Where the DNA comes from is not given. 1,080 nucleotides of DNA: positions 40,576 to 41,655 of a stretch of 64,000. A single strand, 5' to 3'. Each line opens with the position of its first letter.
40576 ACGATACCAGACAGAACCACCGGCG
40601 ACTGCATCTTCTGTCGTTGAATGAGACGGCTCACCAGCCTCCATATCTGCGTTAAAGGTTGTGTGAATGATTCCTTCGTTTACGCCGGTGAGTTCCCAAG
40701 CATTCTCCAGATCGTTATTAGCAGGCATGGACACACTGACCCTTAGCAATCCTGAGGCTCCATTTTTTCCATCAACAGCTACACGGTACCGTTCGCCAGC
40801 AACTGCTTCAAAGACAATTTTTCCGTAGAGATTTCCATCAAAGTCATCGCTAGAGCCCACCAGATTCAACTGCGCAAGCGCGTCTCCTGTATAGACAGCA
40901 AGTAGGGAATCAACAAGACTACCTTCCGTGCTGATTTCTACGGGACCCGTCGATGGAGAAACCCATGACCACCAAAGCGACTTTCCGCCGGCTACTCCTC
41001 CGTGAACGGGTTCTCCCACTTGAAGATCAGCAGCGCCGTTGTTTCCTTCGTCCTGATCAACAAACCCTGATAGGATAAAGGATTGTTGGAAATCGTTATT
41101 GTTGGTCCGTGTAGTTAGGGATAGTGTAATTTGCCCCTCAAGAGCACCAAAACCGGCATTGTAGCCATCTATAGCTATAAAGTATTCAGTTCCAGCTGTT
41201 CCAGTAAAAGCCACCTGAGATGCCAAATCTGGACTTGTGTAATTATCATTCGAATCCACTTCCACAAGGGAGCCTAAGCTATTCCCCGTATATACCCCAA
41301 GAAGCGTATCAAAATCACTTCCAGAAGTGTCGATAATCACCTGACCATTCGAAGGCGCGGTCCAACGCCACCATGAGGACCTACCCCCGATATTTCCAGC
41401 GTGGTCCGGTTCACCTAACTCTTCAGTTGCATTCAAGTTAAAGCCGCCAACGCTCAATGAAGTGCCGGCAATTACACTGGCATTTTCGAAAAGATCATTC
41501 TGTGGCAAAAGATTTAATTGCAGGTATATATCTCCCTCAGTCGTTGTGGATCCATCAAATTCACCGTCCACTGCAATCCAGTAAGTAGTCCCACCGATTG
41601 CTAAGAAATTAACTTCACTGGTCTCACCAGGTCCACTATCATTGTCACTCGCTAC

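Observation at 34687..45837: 3,716-aa secreted protein built from 18 copies of a module I cannot assign to a named family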

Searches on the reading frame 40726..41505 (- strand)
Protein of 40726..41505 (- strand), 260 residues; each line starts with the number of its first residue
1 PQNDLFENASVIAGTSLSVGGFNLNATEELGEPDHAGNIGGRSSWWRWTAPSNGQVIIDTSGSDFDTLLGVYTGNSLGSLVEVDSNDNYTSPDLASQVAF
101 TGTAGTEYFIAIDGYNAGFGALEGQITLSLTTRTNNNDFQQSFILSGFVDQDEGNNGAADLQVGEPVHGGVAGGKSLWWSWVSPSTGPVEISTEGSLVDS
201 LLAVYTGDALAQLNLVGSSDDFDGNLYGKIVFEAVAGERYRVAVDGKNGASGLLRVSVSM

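Call 27: predict_structure(alignment_id=A2)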
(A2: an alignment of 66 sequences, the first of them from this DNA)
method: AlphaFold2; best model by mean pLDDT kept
length: 260 residues; sequences in the alignment: 66
mean_pLDDT: 94.2   pTM: 0.76
mean pLDDT of the five models: 94.2, 94.1, 94.0, 93.4, 93.4
residues with pLDDT >= 90: 224; 70-90: 34; 50-70: 2; < 50: 0
segments of 3 or more residues with pLDDT < 50: none
pLDDT, mean of each block of 10 residues (from residue 1): 95 97 97 96 98 93 97 97 92 87 96 96 98 90 87 91 90 88 95 96 97 96 95 96 95 95
secondary structure, 60 per line:
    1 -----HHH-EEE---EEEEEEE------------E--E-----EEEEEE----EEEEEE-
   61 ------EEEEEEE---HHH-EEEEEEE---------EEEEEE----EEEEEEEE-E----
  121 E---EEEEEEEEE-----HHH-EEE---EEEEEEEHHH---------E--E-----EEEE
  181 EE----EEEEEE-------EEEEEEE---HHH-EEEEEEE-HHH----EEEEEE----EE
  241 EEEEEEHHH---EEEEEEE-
elements in order: E10-12 E16-22 E44-49 E54-59 E67-73 E81-87 E97-102 E107-114 E125-133 E143-145 E149-155 E177-182 E187-192 E200-206 E214-220 E229-234 E239-246 E253-259
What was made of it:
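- On PPC domain / ColG-type collagen-binding domain: Model pLDDT 94.2 (call 27).
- The AlphaFold model of modules 4-5 has pLDDT 94.2 and pTM 0.76 and is all-beta (call 27).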

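Call 29: fold_search(model_id=the predicted structure, library=pdb)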
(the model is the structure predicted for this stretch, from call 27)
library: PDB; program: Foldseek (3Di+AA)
matches with E <= 10: 1764; with E <= 0.001: 208
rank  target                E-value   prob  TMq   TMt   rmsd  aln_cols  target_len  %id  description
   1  5iku                  2.0e-11  1.00  0.35  0.38  10.7       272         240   13  Crystal structure of the Hathewaya histolytica ColG tandem collagen-binding domain s3as3b in the presence of calcium at  (released 2017-03-15)
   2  8woq_A                3.8e-08  1.00  0.29  0.13  17.0       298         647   11  Cryo-EM structure of human SIDT1 protein with C1 symmetry at neutral pH (released 2024-03-20)
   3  8kcx_A                5.7e-08  1.00  0.29  0.15  16.8       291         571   11  Cryo-EM structure of human SIDT1 (released 2024-06-12)
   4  8wos_A                7.6e-08  1.00  0.28  0.14  16.5       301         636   11  Cryo-EM structure of human SIDT1 protein with C1 symmetry at low pH (released 2024-03-20)
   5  8j6m_A                7.6e-08  1.00  0.25  0.12  16.7       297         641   11  SIDT1 protein (released 2024-05-01)
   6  3kq4_B                8.1e-08  1.00  0.34  0.23  10.4       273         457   10  Structure of Intrinsic Factor-Cobalamin bound to its receptor Cubilin (released 2010-03-09)
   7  8jun_A                1.0e-07  1.00  0.28  0.13  16.3       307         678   12  Cryo-EM structure of SIDT1 E555Q mutant (released 2023-11-15)
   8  8kcw_A                1.1e-07  1.00  0.27  0.13  16.6       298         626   13  Cryo-EM structure of human SIDT1 bound to cholesterol (released 2024-06-12)
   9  8ziy_A                1.2e-07  1.00  0.25  0.13  16.4       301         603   12  trypsinogen-EP-E574A (released 2025-05-21)
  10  5x7o_A                1.6e-07  1.00  0.26  0.08  13.4       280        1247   14  Crystal structure of Paenibacillus sp. 598K alpha-1,6-glucosyltransferase (released 2017-07-26)
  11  4lo8_A                1.8e-07  1.00  0.32  0.35  10.9       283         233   11  HA70(D3)-HA17 (released 2013-10-30)
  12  4lo7_E                1.9e-07  1.00  0.33  0.37  10.8       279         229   11  HA70(D3)-HA17-HA33 (released 2013-10-30)
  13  4lo7_A                2.1e-07  1.00  0.33  0.37  10.7       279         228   11  HA70(D3)-HA17-HA33 (released 2013-10-30)
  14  8jul_A                2.1e-07  1.00  0.28  0.14  16.0       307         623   11  Cryo-EM structure of SIDT1 in complex with phosphatidic acid (released 2023-11-15)
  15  9ea9_E                2.3e-07  1.00  0.36  0.25  10.8       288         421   10  Crystal structure of BoNT/A-NTNH-HA70 -VHH_F12-VHH_H7-Fab_NTNH complex (released 2025-09-17)
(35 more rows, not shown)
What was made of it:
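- On PPC domain / ColG-type collagen-binding domain: Best PDB hit is 5IKU, E 2e-11, probability 1.00 (call 29).
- Closest known: Pfam PF04151 PPC. Same: Same beta-sandwich fold; best Foldseek hit (call 29).
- Its best PDB match is 5IKU, the Ca2+-bound ColG tandem CBD (E 2e-11, probability 1.00) (call 29). Other strong fold matches are sugar- or ligand-binding sandwiches: botulinum HA70/HA3 and CUB domains (call 29).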

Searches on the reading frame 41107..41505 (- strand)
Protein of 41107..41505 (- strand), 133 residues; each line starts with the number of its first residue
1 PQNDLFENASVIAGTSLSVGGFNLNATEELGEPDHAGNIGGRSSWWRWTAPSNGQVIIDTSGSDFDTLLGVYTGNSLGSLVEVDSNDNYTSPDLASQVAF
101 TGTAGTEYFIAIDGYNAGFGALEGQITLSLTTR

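Call 11: search_protein_families(library=pfam, alignment_id=A1, max_evalue=1)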
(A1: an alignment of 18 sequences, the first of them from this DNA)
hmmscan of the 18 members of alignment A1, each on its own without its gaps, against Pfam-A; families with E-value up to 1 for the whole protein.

A. member 1, seq(133 aa): 1 family
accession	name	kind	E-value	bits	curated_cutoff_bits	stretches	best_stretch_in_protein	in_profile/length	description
PF04151.21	PPC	-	0.00011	23.5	25.9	1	44-113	3-69/70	Bacterial pre-peptidase C-terminal domain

B. families by the number of members that match (of 18 scanned): 7 families
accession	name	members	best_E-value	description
PF04151.21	PPC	11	0.00011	Bacterial pre-peptidase C-terminal domain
PF23759.1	GBD_T9SS_assoc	2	0.057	Galactose binding domain-like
PF05625.17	PAXNEB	2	0.11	PAXNEB protein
PF23968.1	Phage_cement_3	1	0.083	Phage cement protein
PF21496.2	MIC5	1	0.086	Microneme protein MIC5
PF03319.19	EutN_CcmL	1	0.088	Ethanolamine utilisation protein EutN/carboxysome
PF00064.24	Neur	1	0.16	Neuraminidase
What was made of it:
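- On PPC domain (Pfam PF04151): The best is 23.5 bits, below 25.9 (call 11).
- Closest known: Pfam PF23759 GBD_T9SS_assoc. Different: No single module passes threshold (best E 0.057, call 11).
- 11 of 18 single modules match PPC, the best at 23.5 bits (call 11).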

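Call 12: search_solved_structures(query=A1, max_evalue=10, show_alignments=3)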
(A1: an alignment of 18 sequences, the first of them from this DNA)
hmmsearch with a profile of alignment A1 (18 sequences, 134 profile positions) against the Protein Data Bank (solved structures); distinct sequences matched with E-value up to 10: 7.
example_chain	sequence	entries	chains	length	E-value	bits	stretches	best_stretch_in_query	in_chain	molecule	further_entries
5wl5_A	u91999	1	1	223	0.36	13.6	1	21-64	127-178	Engineered Chalcone Isomerase ancR5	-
5wl6_A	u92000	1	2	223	0.37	13.6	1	21-64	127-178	Engineered Chalcone Isomerase AncR7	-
2hi1_A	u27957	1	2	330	0.61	12.9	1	55-129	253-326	4-hydroxythreonine-4-phosphate dehydrogenase 2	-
5wks_A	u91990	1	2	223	0.75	12.6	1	21-64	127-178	Engineered Chalcone Isomerase ancR1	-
5wkr_A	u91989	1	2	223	0.79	12.5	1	21-64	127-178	Engineered Chalcone Isomerase ancCC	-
9x91_A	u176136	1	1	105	0.91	12.3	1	68-120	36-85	Inhibitor of Type II CRISPR-Cas system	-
6e85_A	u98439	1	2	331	2.1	11.2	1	56-130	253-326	D-threonate 4-phosphate dehydrogenase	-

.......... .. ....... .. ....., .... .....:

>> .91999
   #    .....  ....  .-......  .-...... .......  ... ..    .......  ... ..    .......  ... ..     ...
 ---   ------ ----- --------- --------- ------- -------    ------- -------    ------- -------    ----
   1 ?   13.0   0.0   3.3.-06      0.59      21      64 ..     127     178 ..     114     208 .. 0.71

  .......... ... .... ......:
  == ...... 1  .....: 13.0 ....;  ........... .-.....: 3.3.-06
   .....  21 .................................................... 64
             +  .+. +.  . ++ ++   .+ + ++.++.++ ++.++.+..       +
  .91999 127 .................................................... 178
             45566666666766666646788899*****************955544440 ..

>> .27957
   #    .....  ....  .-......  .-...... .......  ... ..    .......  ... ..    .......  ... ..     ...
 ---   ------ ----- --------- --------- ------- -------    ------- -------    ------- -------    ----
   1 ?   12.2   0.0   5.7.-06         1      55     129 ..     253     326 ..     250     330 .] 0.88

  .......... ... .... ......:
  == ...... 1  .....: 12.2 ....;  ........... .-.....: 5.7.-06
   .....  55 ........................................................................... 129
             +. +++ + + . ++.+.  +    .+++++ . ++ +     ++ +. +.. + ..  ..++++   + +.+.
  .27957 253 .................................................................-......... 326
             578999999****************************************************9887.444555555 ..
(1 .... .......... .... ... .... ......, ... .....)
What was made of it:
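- Closest known: Pfam PF04151 PPC. Different: Sequence similarity is undetectable by profile-versus-PDB search (call 12).
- Tried and rejected: A profile of the 18 modules against PDB sequences gave nothing meaningful (best E 0.36, chalcone isomerase; call 12).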

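Call 14: find_homologous_proteins(query=A1, max_evalue=0.001)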
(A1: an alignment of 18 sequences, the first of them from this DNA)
Query A1 (18 sequences) (133 aa, profile of the alignment): 428 proteins with E <= 0.001 among 3108 candidates; the best 120 are listed.
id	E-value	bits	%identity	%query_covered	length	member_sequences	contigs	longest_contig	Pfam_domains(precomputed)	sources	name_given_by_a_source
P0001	3.8e-78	277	47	97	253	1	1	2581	PF04151.22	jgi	jgi:hypothetical protein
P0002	1.0e-76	273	48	92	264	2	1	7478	PF04151.22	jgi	jgi:hypothetical protein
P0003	4.5e-74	264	54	92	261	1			PF04151.22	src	-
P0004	8.1e-74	263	51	88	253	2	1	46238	PF04151.22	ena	-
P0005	1.8e-69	249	50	92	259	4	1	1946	-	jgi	jgi:hypothetical protein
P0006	4.2e-69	248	44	90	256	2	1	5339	PF04151.22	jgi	jgi:hypothetical protein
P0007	5.2e-69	248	48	89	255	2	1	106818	PF04151.22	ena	-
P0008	1.6e-68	246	48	92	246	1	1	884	PF04151.22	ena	-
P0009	5.1e-67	241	49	97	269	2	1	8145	-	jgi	jgi:hypothetical protein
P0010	1.5e-66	240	50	96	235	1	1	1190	PF04151.22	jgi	jgi:hypothetical protein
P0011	1.5e-65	237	43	86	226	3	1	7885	-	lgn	-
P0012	1.2e-64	234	53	95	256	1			-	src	-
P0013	1.7e-63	230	46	85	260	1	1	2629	PF23759.2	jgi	jgi:hypothetical protein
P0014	6.0e-62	225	47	92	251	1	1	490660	PF04151.22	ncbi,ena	-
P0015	4.0e-61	222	44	97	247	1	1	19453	PF04151.22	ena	-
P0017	1.8e-60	220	51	96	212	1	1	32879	PF04151.22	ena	-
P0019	1.0e-59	218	48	95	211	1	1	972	PF04151.22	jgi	jgi:hypothetical protein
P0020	1.2e-59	218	52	97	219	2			PF04151.22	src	-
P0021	3.3e-58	213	42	96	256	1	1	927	PF04151.22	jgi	jgi:hypothetical protein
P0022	1.0e-56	208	47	95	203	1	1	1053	PF04151.22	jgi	jgi:hypothetical protein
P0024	2.0e-55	204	52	92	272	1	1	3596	PF04151.22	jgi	jgi:hypothetical protein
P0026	7.1e-55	202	57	75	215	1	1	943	PF04151.22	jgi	-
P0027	1.1e-54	201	54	94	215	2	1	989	PF04151.22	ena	-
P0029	4.1e-54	200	55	62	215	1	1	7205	PF04151.22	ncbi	ncbi:MAG: PPC domain-containing protein, partial [Opitutaceae bacterium]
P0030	7.4e-54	199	53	96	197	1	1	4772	PF04151.22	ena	-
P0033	6.1e-53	196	47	100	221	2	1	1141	PF04151.22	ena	-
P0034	1.6e-52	194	46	98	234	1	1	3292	PF04151.22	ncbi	ncbi:MAG TPA: PPC domain-containing protein, partial [Verrucomicrobiae bacterium]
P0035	2.1e-52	194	56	71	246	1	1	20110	PF04151.22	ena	-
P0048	6.8e-45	170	51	96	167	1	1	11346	PF04151.22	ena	-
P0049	6.9e-45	170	53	96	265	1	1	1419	PF04151.22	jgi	jgi:fibronectin type 3 domain-containing protein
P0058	4.0e-43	164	57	90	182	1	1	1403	PF04151.22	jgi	jgi:hypothetical protein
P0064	2.0e-42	162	54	98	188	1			PF04151.22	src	-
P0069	7.5e-42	160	55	96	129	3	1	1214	PF04151.22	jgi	jgi:hypothetical protein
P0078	2.7e-40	155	51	97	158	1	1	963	PF04151.22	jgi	jgi:hypothetical protein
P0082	1.1e-39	153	50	92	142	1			PF04151.22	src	-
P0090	3.7e-39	151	50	96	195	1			PF04151.22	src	-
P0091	4.7e-39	151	49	98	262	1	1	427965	PF04151.22,PF18998.7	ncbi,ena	-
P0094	7.5e-39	150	54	87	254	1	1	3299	PF07679.23,PF13895.13,PF04151.22,PF13927.13,PF00047.32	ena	-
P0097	1.2e-38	150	51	98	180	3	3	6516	PF04151.22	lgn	-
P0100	1.8e-38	149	45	98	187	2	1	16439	PF04151.22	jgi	jgi:hypothetical protein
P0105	3.5e-38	148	54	73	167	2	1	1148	PF04151.22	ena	-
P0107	4.9e-38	148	47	96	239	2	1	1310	PF04151.22,PF01186.23,PF07705.18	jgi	-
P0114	1.7e-37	146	51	94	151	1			PF04151.22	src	-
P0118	3.3e-37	145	48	95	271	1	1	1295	PF04151.22,PF18998.7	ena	-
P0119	3.4e-37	145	47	95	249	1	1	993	PF04151.22,PF18998.7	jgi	jgi:hypothetical protein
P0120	4.9e-37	144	56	85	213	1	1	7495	PF04151.22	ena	-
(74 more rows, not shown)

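Call 40: search_protein_representatives(alignment_id=A1)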
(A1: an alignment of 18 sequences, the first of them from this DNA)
Query: 18 sequences, 134 profile positions. Proteins with E-value up to 0.001 (for the whole library): 36354; up to 1e-10: 21999; up to 1e-30: 8200. The best 150 are listed.
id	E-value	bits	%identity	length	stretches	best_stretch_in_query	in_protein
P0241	0.0e+00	2293.8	-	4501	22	2-132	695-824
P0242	0.0e+00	2237.8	-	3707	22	3-130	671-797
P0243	0.0e+00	1923.1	-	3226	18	2-131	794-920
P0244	0.0e+00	1833.2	-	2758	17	2-130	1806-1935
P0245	0.0e+00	1831.0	-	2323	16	2-132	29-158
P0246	0.0e+00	1741.4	-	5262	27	2-129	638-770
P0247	0.0e+00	1665.9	-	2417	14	2-127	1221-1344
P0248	0.0e+00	1657.4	-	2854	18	2-130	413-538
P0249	0.0e+00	1620.9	-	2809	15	2-126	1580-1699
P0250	0.0e+00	1558.5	-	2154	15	2-129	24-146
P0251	0.0e+00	1531.9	-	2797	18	2-132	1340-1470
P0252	0.0e+00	1472.8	-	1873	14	2-131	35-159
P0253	0.0e+00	1426.7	-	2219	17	2-132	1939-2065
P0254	0.0e+00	1367.2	-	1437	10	2-132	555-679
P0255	0.0e+00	1366.7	-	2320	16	1-131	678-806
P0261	0.0e+00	1271.3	-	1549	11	3-130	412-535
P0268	0.0e+00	1176.8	-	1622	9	2-130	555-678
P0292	0.0e+00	1015.8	-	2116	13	2-133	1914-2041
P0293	0.0e+00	1015.6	-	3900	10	2-129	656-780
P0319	1.5e-268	892.2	-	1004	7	2-132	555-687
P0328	1.7e-266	885.5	-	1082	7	2-130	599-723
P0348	4.0e-252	839.0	-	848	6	2-130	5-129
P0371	3.8e-238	793.7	-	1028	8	2-132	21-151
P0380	2.9e-232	774.7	-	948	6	3-131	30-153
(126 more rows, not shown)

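Call 45: search_protein_families(library=pfam, proteins=[P0254, P0261, P0268, P0319, P0348, P0380, P0328, P0371], max_evalue=0.0001)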
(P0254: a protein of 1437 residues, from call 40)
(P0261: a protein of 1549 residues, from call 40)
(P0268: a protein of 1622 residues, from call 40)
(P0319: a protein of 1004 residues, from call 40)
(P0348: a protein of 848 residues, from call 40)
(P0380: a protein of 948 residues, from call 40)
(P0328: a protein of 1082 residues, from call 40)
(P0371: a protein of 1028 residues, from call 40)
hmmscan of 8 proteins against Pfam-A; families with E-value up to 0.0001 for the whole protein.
P0254 (1437 aa): 3 families
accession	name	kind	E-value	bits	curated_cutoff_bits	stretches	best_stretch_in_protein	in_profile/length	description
PF04151.21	PPC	-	2.3e-27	96.1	25.9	0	66-135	4-70/70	Bacterial pre-peptidase C-terminal domain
PF23759.1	GBD_T9SS_assoc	-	1.4e-09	38.7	27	0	156-216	2-65/116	Galactose binding domain-like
PF00404.24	Dockerin_1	-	3.2e-06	27.7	22.9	1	1345-1392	1-52/57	Dockerin type I domain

P0261 (1549 aa): 2 families
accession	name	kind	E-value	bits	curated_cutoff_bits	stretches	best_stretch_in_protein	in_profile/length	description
PF04151.21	PPC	-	1.2e-40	138.7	25.9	2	982-1050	2-68/70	Bacterial pre-peptidase C-terminal domain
PF23759.1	GBD_T9SS_assoc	-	5.2e-06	27.2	27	0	1363-1406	23-66/116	Galactose binding domain-like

P0268 (1622 aa): 2 families
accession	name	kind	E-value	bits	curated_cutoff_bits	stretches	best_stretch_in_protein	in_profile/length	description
PF04151.21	PPC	-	4e-14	53.7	25.9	0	725-796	2-70/70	Bacterial pre-peptidase C-terminal domain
PF23759.1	GBD_T9SS_assoc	-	2.6e-09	37.8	27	0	311-358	19-66/116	Galactose binding domain-like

P0319 (1004 aa): 2 families
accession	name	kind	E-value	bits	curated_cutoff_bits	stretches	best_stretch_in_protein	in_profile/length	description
PF04151.21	PPC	-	2.2e-26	92.9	25.9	1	595-668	2-70/70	Bacterial pre-peptidase C-terminal domain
PF23759.1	GBD_T9SS_assoc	-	2.9e-12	47.3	27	0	328-356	38-66/116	Galactose binding domain-like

P0348 (848 aa): 1 family
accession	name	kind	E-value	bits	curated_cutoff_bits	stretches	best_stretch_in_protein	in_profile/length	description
PF04151.21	PPC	-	3.2e-08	34.8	25.9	0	433-503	3-70/70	Bacterial pre-peptidase C-terminal domain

P0380 (948 aa): 1 family
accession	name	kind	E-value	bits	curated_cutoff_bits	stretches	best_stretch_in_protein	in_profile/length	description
PF04151.21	PPC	-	4.4e-12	47.1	25.9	0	719-787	3-70/70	Bacterial pre-peptidase C-terminal domain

P0328 (1082 aa): 2 families
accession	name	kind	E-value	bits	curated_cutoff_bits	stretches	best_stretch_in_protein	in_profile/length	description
PF23759.1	GBD_T9SS_assoc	-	1.1e-09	39.1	27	0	177-239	1-64/116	Galactose binding domain-like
PF04151.21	PPC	-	1.4e-06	29.5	25.9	0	827-874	6-50/70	Bacterial pre-peptidase C-terminal domain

P0371 (1028 aa): 1 family
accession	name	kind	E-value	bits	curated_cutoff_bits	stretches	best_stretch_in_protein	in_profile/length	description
PF04151.21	PPC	-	7.8e-15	55.9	25.9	0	202-269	4-70/70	Bacterial pre-peptidase C-terminal domain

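Call 73: search_protein_families(library=pfam, alignment_id=A4, max_evalue=0.00001)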
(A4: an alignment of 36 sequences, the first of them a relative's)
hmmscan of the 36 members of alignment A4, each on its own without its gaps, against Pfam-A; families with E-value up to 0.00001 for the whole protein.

A. member 1, P0254 (1437 aa): 3 families
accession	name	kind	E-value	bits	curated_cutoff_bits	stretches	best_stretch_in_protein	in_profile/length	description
PF04151.21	PPC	-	2.3e-27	96.1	25.9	0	66-135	4-70/70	Bacterial pre-peptidase C-terminal domain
PF23759.1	GBD_T9SS_assoc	-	1.4e-09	38.7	27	0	156-216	2-65/116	Galactose binding domain-like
PF00404.24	Dockerin_1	-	3.2e-06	27.7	22.9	1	1345-1392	1-52/57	Dockerin type I domain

B. families by the number of members that match (of 36 scanned): 13 families
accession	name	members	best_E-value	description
PF04151.21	PPC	34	1.2e-40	Bacterial pre-peptidase C-terminal domain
PF23759.1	GBD_T9SS_assoc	20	1.5e-29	Galactose binding domain-like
PF13927.12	Ig_3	5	6.5e-24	Immunoglobulin domain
PF13895.12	Ig_2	5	6.9e-14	Immunoglobulin domain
PF07679.22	I-set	4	1.3e-16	Immunoglobulin I-set domain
PF01186.22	Lysyl_oxidase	2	6.7e-31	Lysyl oxidase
PF13620.12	CarboxypepD_reg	1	1.9e-29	Carboxypeptidase regulatory-like domain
PF13715.12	CarbopepD_reg_2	1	1.2e-17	CarboxypepD_reg-like domain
PF17210.9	SdrD_B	1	1.9e-15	SdrD B-like domain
PF17802.7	SpaA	1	4.9e-09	Prealbumin-like fold domain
PF00047.31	ig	1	2.2e-06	Immunoglobulin domain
PF00404.24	Dockerin_1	1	3.2e-06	Dockerin type I domain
PF18998.6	Flg_new_2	1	9.7e-06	Divergent InlB B-repeat domain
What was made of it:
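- On PPC domain (Pfam PF04151): 34 of 36 family members match at E <= 1e-5 (call 73).
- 34 of 36 family members scanned match PF04151 at E <= 1e-5 (call 73). Partner domains in family members are mostly structural or adhesion-type (Ig, SdrD_B, dockerin), rarely enzymes (call 73).
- Tried and rejected: The module is a ~130-aa sandwich with no catalytic-family match, and its partner domains are structural (call 73).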

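Call 75: search_protein_families(library=pfam, proteins=[window:41107-41505:-], max_evalue=1)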
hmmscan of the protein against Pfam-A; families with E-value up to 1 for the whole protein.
seq(133 aa): 1 family
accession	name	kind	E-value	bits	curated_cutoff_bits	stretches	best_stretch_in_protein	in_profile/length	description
PF04151.21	PPC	-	0.00011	23.5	25.9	1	44-113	3-69/70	Bacterial pre-peptidase C-terminal domain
